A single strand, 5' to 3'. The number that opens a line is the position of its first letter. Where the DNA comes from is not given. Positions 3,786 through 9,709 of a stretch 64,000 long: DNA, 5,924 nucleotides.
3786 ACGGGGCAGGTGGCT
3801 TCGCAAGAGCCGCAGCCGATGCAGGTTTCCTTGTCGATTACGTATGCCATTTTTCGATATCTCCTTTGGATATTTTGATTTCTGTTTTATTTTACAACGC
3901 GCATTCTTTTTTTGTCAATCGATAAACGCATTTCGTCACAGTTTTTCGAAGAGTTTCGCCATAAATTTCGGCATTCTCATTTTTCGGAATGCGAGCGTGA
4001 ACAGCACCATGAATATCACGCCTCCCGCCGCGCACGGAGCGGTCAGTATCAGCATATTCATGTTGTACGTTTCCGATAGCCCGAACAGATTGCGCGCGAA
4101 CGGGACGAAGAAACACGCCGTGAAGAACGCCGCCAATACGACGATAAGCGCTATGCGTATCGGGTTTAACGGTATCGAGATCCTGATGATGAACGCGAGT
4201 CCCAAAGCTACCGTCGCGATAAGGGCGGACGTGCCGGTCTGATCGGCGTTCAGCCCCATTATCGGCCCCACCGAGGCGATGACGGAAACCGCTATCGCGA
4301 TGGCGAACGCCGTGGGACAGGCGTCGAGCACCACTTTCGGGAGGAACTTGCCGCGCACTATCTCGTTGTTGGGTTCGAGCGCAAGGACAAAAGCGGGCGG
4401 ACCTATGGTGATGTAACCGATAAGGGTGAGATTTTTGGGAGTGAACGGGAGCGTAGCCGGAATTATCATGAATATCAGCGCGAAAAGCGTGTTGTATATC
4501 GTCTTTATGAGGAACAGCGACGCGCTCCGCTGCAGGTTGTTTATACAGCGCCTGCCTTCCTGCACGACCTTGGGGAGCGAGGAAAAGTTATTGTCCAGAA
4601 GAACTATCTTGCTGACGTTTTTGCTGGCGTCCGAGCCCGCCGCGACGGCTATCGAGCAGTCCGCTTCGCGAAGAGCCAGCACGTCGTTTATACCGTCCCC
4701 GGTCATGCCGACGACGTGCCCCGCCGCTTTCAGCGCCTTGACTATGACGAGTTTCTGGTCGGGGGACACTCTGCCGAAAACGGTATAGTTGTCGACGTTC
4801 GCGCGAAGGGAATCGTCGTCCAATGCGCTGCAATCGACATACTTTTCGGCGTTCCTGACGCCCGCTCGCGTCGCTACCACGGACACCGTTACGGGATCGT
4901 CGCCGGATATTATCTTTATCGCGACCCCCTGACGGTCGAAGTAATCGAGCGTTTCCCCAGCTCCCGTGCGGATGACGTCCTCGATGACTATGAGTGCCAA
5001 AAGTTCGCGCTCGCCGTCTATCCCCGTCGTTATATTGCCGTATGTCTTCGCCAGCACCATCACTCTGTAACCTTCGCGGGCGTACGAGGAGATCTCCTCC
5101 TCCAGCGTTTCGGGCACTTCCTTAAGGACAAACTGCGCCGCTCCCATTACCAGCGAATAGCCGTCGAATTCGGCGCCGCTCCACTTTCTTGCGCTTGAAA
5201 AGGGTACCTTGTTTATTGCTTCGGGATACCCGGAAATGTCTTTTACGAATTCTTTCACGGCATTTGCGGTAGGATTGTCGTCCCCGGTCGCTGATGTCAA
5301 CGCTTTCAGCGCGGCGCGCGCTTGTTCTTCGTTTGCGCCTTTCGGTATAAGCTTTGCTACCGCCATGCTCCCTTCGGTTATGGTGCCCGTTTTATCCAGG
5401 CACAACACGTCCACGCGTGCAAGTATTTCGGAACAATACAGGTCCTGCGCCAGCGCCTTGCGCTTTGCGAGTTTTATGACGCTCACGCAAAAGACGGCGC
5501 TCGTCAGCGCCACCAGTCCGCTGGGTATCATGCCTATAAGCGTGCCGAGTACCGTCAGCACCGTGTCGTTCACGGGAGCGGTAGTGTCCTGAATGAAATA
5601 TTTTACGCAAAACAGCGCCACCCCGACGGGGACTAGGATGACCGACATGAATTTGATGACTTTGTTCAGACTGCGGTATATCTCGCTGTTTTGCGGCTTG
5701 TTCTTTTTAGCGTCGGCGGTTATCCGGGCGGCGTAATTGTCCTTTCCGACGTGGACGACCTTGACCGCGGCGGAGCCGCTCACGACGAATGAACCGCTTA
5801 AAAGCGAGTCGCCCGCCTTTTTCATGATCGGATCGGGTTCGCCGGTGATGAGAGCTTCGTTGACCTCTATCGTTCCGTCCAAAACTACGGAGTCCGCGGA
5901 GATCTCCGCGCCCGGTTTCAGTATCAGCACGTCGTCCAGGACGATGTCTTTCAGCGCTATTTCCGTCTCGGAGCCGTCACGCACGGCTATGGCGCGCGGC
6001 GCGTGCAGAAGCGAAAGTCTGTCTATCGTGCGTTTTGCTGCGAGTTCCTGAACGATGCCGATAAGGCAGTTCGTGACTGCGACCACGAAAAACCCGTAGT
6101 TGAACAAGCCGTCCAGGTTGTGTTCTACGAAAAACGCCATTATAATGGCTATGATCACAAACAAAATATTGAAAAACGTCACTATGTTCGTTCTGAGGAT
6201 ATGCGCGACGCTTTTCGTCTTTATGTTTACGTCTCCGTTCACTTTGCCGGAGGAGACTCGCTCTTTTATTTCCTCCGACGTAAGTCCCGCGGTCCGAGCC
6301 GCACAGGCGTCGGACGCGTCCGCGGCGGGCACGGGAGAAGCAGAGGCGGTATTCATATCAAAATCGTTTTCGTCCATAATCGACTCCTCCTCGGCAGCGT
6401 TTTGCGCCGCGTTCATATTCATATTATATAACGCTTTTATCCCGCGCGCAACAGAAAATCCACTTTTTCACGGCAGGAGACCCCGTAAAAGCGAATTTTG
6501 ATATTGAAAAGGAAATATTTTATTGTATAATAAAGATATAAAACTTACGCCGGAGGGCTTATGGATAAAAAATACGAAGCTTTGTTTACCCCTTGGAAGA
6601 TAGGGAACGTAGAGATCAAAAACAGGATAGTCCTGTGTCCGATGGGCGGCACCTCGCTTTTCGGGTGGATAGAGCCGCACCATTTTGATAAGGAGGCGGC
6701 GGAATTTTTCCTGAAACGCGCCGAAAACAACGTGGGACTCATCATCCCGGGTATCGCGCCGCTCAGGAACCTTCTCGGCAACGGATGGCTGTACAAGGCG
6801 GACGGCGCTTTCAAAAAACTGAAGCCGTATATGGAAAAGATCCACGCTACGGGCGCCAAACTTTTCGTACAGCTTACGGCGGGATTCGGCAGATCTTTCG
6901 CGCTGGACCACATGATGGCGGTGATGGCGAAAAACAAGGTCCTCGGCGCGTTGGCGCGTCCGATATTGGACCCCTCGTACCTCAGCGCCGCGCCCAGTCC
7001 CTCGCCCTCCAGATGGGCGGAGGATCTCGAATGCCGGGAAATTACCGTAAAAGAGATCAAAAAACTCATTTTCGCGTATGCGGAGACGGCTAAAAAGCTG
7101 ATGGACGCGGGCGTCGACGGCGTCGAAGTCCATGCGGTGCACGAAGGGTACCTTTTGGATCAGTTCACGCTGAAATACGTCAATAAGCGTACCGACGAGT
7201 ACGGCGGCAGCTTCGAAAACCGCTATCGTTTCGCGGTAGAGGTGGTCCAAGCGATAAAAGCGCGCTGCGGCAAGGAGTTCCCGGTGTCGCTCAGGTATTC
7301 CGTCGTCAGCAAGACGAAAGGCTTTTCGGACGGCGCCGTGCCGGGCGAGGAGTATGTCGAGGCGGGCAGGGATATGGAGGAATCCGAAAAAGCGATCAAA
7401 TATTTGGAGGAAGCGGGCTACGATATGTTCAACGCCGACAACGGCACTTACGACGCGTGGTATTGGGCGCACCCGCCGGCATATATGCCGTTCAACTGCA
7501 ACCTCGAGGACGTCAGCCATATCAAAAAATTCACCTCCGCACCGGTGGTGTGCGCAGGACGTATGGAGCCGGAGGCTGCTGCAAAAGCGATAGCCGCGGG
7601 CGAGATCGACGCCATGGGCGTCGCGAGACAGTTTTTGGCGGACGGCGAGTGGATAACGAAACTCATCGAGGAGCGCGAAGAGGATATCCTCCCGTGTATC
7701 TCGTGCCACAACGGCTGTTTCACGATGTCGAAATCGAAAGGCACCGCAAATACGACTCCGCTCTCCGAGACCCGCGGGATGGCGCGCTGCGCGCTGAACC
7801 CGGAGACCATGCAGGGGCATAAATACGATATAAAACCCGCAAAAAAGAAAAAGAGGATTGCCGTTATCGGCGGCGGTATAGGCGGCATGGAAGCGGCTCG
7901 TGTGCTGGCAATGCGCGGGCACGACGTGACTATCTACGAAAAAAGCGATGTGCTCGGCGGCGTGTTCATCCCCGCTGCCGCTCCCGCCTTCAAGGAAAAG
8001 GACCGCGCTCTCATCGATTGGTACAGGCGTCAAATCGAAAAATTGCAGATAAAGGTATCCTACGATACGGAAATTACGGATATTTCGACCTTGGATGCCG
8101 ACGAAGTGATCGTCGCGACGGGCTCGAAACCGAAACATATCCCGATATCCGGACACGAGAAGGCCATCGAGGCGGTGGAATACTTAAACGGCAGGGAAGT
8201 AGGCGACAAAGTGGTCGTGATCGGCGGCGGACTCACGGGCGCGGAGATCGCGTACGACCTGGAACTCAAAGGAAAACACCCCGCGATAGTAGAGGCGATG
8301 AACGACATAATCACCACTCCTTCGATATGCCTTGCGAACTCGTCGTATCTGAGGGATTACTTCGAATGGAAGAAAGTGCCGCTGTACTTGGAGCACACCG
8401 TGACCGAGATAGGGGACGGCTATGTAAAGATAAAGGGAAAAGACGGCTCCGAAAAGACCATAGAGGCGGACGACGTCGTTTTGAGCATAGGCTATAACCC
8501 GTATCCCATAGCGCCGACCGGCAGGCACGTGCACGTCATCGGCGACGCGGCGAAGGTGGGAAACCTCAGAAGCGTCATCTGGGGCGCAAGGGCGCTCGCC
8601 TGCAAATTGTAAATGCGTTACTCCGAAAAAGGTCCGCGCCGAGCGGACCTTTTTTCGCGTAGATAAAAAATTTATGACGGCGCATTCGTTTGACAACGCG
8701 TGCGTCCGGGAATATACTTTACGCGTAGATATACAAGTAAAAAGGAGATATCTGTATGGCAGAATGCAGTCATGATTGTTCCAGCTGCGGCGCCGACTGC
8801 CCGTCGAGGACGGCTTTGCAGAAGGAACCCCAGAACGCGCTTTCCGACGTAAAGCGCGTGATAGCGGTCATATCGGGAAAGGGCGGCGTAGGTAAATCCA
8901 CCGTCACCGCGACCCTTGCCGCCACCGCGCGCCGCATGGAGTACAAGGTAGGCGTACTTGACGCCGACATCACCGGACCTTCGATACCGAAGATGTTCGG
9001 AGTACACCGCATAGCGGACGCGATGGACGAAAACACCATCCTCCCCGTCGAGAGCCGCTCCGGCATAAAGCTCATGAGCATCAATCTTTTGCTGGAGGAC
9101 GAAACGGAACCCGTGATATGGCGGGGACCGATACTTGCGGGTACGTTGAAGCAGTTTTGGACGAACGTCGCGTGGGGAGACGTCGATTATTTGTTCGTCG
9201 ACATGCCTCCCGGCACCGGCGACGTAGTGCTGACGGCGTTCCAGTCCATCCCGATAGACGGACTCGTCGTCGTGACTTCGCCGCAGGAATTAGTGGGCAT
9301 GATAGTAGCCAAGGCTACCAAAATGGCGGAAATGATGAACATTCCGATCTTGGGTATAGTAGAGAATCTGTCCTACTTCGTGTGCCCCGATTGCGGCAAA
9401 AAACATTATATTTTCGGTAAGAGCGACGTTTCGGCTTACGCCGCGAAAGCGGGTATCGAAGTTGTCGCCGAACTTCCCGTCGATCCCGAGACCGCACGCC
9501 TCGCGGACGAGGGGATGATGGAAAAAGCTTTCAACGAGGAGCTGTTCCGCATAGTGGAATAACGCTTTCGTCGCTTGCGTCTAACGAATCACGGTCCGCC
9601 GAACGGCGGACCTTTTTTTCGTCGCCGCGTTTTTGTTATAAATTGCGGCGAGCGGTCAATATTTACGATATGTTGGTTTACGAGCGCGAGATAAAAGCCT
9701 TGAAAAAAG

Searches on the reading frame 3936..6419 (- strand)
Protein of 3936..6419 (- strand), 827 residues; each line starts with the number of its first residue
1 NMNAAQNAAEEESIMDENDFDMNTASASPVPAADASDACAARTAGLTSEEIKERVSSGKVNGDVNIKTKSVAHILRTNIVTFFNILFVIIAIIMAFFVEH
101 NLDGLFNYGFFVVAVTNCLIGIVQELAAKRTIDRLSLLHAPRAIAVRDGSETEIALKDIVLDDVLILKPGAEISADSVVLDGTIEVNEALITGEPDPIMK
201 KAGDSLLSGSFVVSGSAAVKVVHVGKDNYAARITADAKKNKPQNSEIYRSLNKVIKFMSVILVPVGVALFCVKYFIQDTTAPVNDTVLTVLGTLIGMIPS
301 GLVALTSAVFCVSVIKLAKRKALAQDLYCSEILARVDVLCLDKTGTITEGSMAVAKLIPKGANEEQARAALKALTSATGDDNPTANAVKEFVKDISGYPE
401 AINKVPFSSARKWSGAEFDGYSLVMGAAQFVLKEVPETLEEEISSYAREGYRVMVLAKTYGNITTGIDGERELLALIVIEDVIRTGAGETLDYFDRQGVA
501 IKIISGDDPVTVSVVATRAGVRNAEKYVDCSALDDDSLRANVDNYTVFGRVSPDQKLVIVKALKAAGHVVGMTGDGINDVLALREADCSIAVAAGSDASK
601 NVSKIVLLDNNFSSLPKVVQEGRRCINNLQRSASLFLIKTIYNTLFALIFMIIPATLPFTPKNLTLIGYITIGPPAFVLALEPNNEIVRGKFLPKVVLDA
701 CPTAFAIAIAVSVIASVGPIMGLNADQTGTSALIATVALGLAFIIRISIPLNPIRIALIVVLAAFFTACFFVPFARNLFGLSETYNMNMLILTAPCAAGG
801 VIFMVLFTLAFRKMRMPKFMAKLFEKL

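Call 39: search_protein_families(library=pfam, proteins=[window:3936-6419:-], max_evalue=0.00001)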
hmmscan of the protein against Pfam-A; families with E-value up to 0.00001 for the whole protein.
window:3936-6419:- (827 aa): 2 families
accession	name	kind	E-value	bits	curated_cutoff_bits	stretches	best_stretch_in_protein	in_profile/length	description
PF00122.25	E1-E2_ATPase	-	2.4e-42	144.9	28.1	1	139-320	3-181/181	E1-E2 ATPase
PF00702.32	Hydrolase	-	1.4e-20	75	26.4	1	336-587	1-191/191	haloacid dehalogenase-like hydrolase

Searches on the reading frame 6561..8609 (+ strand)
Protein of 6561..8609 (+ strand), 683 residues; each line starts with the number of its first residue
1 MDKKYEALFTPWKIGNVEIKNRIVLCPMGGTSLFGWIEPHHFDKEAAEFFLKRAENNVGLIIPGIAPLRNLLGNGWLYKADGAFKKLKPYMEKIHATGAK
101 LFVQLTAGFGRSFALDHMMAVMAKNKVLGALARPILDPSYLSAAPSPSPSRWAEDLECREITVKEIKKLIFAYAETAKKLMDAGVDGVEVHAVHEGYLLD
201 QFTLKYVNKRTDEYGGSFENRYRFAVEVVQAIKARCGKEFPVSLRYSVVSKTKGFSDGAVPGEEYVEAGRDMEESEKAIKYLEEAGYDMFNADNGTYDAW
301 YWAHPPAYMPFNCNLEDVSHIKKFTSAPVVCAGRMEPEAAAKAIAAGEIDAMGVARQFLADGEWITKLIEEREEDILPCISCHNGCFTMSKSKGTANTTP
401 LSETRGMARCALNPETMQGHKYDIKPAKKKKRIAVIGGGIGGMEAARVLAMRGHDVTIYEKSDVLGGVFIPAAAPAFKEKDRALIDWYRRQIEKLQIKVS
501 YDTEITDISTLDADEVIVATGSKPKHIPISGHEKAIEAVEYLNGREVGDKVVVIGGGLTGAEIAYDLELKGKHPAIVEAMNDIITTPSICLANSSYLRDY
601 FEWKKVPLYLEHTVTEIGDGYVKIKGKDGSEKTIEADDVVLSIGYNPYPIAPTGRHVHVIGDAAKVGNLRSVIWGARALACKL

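Call 39: search_protein_families(library=pfam, proteins=[window:6561-8609:+], max_evalue=0.00001)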
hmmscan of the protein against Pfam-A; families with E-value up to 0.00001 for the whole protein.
window:6561-8609:+ (683 aa): 11 families
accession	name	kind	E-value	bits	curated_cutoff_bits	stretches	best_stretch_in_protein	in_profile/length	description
PF00724.26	Oxidored_FMN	-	3.5e-57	194.7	27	1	8-374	2-341/342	NADH:flavin oxidoreductase / NADH oxidase family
PF07992.20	Pyr_redox_2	-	1.2e-31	110.7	26.1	1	432-648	2-240/291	Pyridine nucleotide-disulphide oxidoreductase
PF13738.12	Pyr_redox_3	-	7.8e-17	61.9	30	1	506-647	118-269/305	Pyridine nucleotide-disulphide oxidoreductase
PF00070.33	Pyr_redox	-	2.5e-16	60.4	22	1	550-619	1-71/82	Pyridine nucleotide-disulphide oxidoreductase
PF01266.30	DAO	-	1.3e-12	48.4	27.9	0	432-466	1-35/353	FAD dependent oxidoreductase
PF13450.12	NAD_binding_8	-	1e-11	45.4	21.9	1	435-468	1-34/68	NAD(P)-binding Rossmann-like domain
PF13434.12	Lys_Orn_oxgnase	-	5.9e-09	36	21.3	0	496-576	131-216/339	L-lysine 6-monooxygenase/L-ornithine 5-monooxygenase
PF03486.20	HI0933_like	-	6.8e-07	29.4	50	0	432-466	2-36/244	HI0933-like protein Rossmann domain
PF00890.30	FAD_binding_2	-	1.2e-06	28.5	20.4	0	433-467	2-36/414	FAD binding domain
PF12831.13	FAD_oxidored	-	6.6e-06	26.1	27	0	433-474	2-43/416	FAD dependent oxidoreductase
PF01593.30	Amino_oxidase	-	6.8e-06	26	19.8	0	440-467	1-28/443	Flavin containing amine oxidoreductase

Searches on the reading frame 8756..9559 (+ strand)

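Call 39: search_protein_families(library=pfam, proteins=[window:8756-9559:+], max_evalue=0.00001)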
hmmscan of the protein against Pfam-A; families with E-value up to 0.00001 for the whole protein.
window:8756-9559:+ (268 aa): 3 families
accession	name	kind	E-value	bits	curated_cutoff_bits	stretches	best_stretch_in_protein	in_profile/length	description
PF10609.15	ParA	-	6.3e-91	304.6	27.1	1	32-255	2-224/246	NUBPL iron-transfer P-loop NTPase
PF01656.29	CbiA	-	1.4e-11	44.9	25.4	1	36-253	1-122/125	CobQ/CobB/MinD/ParA nucleotide binding domain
PF13614.12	AAA_31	-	2.4e-08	34.6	27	1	34-74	2-42/177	AAA domain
